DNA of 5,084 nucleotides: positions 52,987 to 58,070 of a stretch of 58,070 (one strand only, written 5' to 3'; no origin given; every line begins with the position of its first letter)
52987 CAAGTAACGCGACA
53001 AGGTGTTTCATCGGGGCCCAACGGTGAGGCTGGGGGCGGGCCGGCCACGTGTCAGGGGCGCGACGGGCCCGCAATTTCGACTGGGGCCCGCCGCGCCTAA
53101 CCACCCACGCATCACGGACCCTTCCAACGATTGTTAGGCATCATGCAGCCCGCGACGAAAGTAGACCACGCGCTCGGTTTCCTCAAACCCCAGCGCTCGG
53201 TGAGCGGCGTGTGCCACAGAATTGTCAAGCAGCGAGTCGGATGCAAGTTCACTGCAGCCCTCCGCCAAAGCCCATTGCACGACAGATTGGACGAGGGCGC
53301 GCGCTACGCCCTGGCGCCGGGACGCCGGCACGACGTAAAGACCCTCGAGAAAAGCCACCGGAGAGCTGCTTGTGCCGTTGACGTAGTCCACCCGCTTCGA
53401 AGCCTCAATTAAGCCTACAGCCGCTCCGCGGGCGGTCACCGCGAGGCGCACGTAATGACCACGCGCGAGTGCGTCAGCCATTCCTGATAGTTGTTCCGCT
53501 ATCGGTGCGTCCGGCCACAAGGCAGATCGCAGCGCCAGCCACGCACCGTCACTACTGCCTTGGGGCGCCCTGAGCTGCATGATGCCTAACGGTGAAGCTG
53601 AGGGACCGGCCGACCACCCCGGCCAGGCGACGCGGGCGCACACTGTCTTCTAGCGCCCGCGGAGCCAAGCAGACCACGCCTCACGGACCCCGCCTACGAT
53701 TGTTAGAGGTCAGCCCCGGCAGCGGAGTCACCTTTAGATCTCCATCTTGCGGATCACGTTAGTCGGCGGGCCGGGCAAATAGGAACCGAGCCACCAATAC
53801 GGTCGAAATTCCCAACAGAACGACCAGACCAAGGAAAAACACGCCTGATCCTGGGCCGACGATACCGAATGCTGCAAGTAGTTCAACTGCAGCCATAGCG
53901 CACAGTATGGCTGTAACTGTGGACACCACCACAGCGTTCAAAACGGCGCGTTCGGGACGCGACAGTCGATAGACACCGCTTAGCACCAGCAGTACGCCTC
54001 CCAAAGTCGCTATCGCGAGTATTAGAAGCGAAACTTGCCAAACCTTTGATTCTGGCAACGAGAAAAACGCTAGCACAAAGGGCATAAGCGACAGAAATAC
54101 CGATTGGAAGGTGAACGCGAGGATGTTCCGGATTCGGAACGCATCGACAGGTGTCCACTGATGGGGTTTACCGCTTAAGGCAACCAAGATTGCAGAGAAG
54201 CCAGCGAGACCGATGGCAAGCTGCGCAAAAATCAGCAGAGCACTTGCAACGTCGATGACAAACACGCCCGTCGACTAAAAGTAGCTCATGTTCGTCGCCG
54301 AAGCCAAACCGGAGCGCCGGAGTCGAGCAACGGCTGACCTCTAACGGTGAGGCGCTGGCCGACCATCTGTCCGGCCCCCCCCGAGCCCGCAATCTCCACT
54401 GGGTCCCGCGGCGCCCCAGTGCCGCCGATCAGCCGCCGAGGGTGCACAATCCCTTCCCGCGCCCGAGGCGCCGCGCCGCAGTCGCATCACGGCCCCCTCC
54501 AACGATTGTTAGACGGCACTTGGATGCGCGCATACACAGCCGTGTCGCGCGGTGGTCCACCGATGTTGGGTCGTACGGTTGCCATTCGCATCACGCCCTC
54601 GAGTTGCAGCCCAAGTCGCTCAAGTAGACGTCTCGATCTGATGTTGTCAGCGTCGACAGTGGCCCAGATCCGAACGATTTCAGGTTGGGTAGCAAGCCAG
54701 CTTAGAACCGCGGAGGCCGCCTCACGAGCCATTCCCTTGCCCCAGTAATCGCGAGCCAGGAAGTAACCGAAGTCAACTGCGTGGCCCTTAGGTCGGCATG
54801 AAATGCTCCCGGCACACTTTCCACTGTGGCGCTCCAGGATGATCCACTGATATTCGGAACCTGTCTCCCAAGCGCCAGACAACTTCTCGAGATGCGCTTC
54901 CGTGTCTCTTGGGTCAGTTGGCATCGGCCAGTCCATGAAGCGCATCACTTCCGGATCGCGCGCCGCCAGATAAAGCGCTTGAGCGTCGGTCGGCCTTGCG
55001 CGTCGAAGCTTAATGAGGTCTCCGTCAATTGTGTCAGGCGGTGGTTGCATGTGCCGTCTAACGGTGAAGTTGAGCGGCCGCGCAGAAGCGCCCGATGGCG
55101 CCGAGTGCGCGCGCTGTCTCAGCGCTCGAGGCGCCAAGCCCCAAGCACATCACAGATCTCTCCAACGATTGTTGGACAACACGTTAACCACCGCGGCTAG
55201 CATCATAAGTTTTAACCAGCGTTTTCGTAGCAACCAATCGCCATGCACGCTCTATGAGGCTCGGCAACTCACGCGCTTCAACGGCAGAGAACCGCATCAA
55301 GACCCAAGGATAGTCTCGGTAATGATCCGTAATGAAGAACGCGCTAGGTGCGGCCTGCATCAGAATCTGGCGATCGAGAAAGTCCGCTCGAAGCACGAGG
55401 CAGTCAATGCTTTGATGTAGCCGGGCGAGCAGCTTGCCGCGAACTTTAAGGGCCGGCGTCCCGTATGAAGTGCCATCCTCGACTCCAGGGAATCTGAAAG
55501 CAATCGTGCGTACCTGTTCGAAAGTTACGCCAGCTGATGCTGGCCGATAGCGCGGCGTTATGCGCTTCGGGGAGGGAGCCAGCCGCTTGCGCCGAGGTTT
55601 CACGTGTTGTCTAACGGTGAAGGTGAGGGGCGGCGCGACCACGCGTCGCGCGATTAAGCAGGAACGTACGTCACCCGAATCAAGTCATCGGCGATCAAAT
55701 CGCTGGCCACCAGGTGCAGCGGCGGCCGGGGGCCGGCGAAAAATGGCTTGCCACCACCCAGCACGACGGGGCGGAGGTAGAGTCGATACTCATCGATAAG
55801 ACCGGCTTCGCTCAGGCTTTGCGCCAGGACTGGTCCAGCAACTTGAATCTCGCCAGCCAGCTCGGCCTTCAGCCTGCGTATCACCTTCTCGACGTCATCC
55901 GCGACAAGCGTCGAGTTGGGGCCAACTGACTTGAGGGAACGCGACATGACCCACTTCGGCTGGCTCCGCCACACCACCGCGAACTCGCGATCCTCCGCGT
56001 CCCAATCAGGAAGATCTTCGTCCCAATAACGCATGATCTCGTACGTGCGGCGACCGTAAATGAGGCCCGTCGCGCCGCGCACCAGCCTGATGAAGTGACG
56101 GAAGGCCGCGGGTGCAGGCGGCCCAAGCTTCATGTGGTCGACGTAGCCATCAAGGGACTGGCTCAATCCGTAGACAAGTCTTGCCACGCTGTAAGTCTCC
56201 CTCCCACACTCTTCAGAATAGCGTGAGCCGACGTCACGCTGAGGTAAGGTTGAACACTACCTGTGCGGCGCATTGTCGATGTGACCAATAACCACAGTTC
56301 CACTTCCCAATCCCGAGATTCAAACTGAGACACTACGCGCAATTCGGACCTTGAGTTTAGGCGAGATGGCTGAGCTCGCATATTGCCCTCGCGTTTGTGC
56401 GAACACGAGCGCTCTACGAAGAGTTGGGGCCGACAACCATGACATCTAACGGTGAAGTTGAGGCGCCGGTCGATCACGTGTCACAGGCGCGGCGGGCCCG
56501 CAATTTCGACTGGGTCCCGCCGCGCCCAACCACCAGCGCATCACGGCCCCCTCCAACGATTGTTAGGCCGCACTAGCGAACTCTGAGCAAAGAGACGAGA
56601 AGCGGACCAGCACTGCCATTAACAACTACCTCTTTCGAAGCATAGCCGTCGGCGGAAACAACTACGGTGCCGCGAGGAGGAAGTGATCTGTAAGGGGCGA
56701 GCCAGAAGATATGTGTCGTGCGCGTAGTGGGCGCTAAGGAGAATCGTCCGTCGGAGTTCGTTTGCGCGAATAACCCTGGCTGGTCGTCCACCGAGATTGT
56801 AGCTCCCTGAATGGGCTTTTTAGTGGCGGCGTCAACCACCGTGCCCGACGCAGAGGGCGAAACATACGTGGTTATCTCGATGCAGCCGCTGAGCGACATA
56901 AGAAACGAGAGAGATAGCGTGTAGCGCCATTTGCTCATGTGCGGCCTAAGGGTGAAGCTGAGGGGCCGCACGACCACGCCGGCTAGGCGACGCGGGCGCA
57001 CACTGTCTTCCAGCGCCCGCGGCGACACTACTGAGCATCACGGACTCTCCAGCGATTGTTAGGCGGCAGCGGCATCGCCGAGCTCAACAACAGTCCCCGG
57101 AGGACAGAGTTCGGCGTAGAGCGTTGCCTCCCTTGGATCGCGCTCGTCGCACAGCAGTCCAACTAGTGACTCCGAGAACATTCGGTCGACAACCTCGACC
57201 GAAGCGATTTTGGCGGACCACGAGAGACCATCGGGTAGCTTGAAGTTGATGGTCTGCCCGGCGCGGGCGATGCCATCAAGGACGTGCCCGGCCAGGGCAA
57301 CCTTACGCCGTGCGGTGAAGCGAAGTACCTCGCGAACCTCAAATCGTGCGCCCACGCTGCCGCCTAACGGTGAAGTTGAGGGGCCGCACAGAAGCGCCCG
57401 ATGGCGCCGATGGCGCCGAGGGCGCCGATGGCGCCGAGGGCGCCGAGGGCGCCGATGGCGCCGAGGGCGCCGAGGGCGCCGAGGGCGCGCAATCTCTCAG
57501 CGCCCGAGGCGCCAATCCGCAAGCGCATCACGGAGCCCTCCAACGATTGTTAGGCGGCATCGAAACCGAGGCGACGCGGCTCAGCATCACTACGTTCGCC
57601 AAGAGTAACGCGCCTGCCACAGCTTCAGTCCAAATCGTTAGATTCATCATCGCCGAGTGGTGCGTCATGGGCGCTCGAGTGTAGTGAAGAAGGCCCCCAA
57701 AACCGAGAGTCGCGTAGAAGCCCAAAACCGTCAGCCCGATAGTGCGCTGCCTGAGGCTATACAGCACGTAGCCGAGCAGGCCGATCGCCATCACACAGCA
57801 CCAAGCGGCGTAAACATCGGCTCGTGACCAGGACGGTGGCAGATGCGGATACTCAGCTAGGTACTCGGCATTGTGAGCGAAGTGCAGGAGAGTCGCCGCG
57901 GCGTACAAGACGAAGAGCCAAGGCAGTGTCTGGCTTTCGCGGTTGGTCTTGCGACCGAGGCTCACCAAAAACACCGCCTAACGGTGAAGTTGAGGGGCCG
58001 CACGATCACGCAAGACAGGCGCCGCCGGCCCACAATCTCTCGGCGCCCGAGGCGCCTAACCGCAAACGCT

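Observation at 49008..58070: Chromosomal integron cassette array (17 clear attC sites, 16 cassettes in ~9 kb) running off the window; integrase not present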

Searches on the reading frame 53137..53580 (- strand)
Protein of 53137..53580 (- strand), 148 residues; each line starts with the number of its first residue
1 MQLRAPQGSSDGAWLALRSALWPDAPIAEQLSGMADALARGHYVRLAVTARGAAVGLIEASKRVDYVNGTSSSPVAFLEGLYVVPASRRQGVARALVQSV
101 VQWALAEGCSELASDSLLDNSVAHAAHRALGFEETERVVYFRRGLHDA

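Call 18: search_protein_families(library=pfam, max_evalue=0.01, proteins=[window:53137-53580:-])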
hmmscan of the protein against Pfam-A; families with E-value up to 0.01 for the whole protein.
seq(148 aa): 8 families
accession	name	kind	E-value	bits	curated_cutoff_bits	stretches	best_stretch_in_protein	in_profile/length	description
PF00583.31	Acetyltransf_1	-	6.4e-16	59.1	20.7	1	15-132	2-116/116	Acetyltransferase (GNAT) family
PF13508.13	Acetyltransf_7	-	9.7e-08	32.7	27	1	52-134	12-84/84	Acetyltransferase (GNAT) domain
PF13673.13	Acetyltransf_10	-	1.2e-05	25.7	23.6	1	35-141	23-116/128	Acetyltransferase (GNAT) domain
PF08445.16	FR47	-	0.00019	21.8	22.1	1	55-137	2-82/86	FR47-like protein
PF14542.12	Acetyltransf_CG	-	0.0016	18.9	30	1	75-108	24-57/80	GCN5-related N-acetyl-transferase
PF13302.13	Acetyltransf_3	-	0.0024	19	25.4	1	36-133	43-138/138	Acetyltransferase (GNAT) domain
PF13523.12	Acetyltransf_8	-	0.0047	17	27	1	85-138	89-143/145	Acetyltransferase (GNAT) domain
PF24553.2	Rv0428c_C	-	0.0095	16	27.2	0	78-140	162-223/224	Probable histone acetyltransferase Rv0428c C-terminal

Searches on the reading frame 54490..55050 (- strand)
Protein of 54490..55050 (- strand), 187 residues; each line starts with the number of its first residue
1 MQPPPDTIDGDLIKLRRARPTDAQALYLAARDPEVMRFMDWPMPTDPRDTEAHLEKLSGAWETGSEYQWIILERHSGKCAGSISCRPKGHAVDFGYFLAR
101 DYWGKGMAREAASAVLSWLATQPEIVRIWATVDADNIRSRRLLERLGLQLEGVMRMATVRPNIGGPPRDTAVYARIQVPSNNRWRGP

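Call 18: search_protein_families(library=pfam, max_evalue=0.01, proteins=[window:54490-55050:-])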
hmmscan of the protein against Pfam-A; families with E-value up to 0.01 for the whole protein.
seq(187 aa): 4 families
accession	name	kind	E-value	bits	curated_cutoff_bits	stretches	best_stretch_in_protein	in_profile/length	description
PF13302.13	Acetyltransf_3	-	4.6e-32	112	25.4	1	14-149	3-138/138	Acetyltransferase (GNAT) domain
PF00583.31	Acetyltransf_1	-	6.3e-13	49.5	20.7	1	39-147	5-115/116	Acetyltransferase (GNAT) family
PF13523.12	Acetyltransf_8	-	0.00024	21.2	27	1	101-154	90-143/145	Acetyltransferase (GNAT) domain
PF13420.13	Acetyltransf_4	-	0.00078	19.9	24.3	1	15-156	1-142/155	Acetyltransferase (GNAT) domain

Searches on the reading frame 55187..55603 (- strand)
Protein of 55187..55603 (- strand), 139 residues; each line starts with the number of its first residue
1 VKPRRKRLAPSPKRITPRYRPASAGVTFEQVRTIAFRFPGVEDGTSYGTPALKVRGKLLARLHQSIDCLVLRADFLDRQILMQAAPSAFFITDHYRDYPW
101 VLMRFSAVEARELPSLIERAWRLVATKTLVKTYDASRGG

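Call 18: search_protein_families(library=pfam, max_evalue=0.01, proteins=[window:55187-55603:-])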
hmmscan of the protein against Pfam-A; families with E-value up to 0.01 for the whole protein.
seq(139 aa): 1 family
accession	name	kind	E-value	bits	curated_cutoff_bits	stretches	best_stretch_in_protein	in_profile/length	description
PF04237.18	YjbR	-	9.7e-09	36.2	30.1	1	38-123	3-88/88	YjbR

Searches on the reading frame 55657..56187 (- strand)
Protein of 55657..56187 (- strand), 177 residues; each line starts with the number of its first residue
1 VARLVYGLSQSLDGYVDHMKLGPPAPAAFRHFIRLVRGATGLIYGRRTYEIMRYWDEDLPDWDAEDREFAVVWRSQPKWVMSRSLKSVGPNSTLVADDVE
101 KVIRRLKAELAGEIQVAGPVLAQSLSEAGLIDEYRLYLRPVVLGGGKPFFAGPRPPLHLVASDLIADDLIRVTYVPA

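Call 9: find_encoding_contigs(protein=window:55657-56187:-, flank=10000, max_places=6)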
Protein seq(177 aa) (177 aa): no gene with exactly this product is on record in the collection.

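Call 18: search_protein_families(library=pfam, max_evalue=0.01, proteins=[window:55657-56187:-])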
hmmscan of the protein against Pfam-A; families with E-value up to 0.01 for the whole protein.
seq(177 aa): 1 family
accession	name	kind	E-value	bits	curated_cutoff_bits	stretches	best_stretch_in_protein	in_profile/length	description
PF01872.23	RibD_C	-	3.3e-13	50.3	24.1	1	7-156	6-179/197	RibD C-terminal domain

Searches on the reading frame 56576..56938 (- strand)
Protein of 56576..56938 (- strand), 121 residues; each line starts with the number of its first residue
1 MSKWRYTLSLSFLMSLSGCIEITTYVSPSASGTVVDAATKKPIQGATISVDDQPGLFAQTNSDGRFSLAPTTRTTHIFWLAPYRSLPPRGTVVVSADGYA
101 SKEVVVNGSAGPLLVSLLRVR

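Call 7: find_encoding_contigs(protein=window:56576-56938:-, flank=10000, max_places=6)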
Protein seq(121 aa) (121 aa): no gene with exactly this product is on record in the collection.

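Call 18: search_protein_families(library=pfam, max_evalue=0.01, proteins=[window:56576-56938:-])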
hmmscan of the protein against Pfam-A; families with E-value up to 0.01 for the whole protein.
seq(121 aa): 2 families
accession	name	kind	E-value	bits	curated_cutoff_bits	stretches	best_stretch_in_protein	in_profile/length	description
PF13620.12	CarboxypepD_reg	-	1.8e-10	41.4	32.3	1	31-70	3-44/82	Carboxypeptidase regulatory-like domain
PF13715.12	CarbopepD_reg_2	-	3.6e-09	37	32.2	1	31-75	2-45/88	CarboxypepD_reg-like domain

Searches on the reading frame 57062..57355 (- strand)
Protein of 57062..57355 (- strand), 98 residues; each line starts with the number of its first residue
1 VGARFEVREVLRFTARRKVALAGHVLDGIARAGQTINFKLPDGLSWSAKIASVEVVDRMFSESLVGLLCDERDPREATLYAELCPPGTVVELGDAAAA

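Call 14: find_encoding_contigs(protein=window:57062-57355:-, flank=10000, max_places=4)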
Protein seq(98 aa) (98 aa): no gene with exactly this product is on record in the collection.

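Call 18: search_protein_families(library=pfam, max_evalue=0.01, proteins=[window:57062-57355:-])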
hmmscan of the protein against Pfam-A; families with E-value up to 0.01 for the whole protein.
seq(98 aa): 0 families

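Call 60: search_protein_families(library=padloc, max_evalue=0.01, proteins=[window:57062-57355:-])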
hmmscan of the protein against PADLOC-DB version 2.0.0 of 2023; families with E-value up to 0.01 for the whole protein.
seq(98 aa): 0 families

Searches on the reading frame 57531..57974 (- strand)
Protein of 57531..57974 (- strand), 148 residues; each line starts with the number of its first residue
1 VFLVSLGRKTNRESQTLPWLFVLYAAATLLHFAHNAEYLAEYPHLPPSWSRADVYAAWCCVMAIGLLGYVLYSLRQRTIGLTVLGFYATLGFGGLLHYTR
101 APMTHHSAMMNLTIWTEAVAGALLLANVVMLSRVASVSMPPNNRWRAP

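Call 15: find_encoding_contigs(protein=window:57531-57974:-, flank=10000, max_places=4)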
Protein seq(148 aa) (148 aa): no gene with exactly this product is on record in the collection.

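Call 18: search_protein_families(library=pfam, max_evalue=0.01, proteins=[window:57531-57974:-])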
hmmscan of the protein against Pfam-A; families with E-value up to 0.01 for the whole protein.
seq(148 aa): 1 family
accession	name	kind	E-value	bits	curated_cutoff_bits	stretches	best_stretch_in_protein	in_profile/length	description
PF06808.19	DctM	-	0.0092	15.3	23.8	0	20-133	178-288/413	Tripartite ATP-independent periplasmic transporter, DctM component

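Call 60: search_protein_families(library=padloc, max_evalue=0.01, proteins=[window:57531-57974:-])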
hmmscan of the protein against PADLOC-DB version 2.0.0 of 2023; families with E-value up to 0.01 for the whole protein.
seq(148 aa): 0 families
